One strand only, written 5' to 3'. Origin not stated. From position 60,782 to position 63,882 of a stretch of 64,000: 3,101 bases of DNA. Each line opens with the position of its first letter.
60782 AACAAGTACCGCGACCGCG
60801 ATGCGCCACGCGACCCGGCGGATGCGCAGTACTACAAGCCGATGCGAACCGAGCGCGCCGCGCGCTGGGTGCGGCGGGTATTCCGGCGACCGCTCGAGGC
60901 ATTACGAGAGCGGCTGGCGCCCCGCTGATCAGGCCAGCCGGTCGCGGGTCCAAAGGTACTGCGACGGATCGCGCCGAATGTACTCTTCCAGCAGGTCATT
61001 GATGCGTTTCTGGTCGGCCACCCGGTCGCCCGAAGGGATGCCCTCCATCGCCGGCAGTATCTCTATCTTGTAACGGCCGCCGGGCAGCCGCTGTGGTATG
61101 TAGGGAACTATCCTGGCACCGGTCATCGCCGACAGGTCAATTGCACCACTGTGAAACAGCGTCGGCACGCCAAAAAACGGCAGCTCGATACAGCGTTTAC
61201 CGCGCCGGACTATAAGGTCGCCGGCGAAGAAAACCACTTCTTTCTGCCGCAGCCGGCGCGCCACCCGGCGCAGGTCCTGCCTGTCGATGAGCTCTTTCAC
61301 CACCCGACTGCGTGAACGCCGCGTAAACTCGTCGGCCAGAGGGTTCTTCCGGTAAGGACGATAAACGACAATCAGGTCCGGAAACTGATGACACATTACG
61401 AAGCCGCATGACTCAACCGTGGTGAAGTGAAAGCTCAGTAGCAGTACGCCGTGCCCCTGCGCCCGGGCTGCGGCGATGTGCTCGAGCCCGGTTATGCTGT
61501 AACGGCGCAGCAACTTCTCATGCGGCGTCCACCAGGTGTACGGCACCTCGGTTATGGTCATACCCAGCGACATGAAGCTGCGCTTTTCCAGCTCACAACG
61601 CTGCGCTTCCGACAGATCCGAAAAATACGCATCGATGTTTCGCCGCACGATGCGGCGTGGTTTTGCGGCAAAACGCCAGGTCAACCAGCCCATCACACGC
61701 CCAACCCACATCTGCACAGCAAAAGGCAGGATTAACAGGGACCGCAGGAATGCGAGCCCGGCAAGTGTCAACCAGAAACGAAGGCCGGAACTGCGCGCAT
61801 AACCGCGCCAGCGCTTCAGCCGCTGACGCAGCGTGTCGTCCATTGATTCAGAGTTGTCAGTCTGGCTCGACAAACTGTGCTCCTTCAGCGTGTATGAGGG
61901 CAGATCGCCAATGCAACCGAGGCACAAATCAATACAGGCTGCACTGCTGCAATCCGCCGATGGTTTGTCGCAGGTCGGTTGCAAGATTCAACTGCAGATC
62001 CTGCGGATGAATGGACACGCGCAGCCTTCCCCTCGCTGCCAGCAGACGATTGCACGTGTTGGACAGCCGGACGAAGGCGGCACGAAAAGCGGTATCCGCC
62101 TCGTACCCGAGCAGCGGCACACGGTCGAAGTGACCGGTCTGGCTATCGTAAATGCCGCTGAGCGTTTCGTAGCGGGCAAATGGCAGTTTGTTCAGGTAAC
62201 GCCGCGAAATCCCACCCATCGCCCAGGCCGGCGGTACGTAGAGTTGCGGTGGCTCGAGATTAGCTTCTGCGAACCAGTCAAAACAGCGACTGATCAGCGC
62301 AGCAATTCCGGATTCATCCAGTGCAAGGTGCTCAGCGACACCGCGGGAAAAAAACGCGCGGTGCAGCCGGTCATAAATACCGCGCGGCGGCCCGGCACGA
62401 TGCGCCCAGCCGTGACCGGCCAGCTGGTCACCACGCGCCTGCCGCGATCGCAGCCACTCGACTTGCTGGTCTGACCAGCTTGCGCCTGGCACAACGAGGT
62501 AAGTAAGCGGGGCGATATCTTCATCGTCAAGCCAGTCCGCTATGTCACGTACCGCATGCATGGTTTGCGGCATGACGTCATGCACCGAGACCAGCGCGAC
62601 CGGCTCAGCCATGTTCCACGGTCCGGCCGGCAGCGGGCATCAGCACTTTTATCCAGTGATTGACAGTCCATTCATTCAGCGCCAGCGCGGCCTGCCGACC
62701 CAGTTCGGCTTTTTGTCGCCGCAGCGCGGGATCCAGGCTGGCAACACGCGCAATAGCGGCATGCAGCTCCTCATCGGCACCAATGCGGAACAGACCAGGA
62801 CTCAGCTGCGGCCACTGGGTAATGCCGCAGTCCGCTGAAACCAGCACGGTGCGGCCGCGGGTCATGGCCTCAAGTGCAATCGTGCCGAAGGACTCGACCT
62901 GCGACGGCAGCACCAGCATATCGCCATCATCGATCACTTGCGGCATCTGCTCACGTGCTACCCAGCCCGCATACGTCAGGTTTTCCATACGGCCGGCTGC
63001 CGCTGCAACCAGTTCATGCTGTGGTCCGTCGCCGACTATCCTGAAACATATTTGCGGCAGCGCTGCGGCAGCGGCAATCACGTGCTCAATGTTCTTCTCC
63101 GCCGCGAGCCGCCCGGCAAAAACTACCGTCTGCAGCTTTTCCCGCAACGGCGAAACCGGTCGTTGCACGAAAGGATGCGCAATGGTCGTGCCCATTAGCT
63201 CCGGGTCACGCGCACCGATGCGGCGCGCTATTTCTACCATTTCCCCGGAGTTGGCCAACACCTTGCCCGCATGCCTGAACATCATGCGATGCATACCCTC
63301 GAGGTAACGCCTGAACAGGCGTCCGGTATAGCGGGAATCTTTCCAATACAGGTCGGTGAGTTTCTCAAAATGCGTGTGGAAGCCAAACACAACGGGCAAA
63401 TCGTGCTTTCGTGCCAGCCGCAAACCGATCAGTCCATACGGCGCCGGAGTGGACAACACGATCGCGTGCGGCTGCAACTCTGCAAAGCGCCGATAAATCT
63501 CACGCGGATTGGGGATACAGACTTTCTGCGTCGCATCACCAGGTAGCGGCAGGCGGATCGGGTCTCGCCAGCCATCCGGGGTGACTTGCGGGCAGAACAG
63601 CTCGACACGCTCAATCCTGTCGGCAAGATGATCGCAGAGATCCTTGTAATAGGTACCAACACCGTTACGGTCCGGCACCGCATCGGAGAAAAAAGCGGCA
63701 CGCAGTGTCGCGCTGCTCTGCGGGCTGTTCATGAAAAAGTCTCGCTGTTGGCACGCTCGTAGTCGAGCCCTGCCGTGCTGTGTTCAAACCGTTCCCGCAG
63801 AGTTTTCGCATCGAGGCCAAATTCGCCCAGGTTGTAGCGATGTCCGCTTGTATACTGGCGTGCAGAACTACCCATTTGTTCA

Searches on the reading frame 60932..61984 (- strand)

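Call 66: search_protein_families(library=pfam, proteins=[window:60932-61984:-], max_evalue=0.00001)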
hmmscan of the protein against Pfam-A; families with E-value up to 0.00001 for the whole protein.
window:60932-61984:- (351 aa): 1 family
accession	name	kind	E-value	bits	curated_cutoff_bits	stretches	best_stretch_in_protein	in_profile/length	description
PF03279.18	Lip_A_acyltrans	-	9.7e-55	186.3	22.3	1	67-350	10-293/295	Bacterial lipid A biosynthesis acyltransferase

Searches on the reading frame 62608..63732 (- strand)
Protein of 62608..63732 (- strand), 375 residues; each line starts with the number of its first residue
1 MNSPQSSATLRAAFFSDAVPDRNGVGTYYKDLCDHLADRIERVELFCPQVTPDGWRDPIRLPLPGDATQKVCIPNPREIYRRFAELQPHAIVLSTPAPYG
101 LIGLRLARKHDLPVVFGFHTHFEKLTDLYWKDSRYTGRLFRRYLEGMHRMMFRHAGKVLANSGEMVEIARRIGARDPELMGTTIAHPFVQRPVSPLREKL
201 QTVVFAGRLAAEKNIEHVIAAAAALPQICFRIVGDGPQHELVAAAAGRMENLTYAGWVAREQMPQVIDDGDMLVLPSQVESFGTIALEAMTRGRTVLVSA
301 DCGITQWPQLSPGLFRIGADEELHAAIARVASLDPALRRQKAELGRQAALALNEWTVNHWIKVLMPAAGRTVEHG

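Call 66: search_protein_families(library=pfam, proteins=[window:62608-63732:-], max_evalue=0.00001)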
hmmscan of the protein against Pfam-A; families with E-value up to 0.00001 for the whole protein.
window:62608-63732:- (375 aa): 6 families
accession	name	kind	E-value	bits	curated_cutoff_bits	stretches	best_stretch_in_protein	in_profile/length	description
PF00534.26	Glycos_transf_1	-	9.7e-20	71.2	26.4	1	191-306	6-129/172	Glycosyl transferases group 1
PF13439.12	Glyco_transf_4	-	1.4e-19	71.2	28.5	1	23-174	2-154/170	Glycosyltransferase Family 4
PF13692.12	Glyco_trans_1_4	-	1.4e-17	64.8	27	1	202-329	3-138/142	Glycosyl transferases group 1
PF13579.12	Glyco_trans_4_4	-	2.4e-15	57.6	29.7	1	23-176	1-149/158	Glycosyl transferase 4-like domain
PF20706.3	GT4-conflict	-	9.7e-07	28.5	26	1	187-307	184-319/385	Family 4 Glycosyltransferase in conflict systems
PF13524.12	Glyco_trans_1_2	-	1.1e-06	29.1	25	1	217-364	4-142/144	Glycosyl transferase-like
